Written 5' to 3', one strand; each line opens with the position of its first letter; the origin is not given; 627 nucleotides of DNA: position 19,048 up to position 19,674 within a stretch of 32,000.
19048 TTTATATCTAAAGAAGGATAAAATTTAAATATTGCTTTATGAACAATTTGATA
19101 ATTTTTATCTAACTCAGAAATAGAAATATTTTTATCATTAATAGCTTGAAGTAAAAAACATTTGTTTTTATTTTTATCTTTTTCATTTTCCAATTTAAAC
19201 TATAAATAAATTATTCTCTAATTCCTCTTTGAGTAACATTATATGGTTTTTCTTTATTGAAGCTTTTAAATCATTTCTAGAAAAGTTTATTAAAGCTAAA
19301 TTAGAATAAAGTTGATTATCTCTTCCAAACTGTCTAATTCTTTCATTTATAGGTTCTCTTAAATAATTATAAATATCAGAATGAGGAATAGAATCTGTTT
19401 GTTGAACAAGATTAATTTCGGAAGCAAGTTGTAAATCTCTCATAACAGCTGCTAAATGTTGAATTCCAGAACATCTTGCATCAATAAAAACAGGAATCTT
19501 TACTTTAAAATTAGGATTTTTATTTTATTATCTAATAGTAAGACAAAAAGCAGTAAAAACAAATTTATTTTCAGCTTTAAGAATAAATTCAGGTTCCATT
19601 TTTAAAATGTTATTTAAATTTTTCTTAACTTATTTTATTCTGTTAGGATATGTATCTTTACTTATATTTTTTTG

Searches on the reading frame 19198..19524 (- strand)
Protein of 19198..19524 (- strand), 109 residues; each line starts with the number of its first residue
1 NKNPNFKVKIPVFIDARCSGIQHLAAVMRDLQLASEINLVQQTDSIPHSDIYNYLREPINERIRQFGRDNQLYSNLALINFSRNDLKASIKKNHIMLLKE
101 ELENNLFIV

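Call 73: search_protein_families(library=pfam, proteins=[window:19198-19524:-], max_evalue=0.01)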
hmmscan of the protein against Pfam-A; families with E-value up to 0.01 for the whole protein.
seq(109 aa): 1 family
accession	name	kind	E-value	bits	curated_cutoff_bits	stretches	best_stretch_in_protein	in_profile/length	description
PF00940.24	RNA_pol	-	2.8e-13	49.9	22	1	3-87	79-160/448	DNA-dependent RNA polymerase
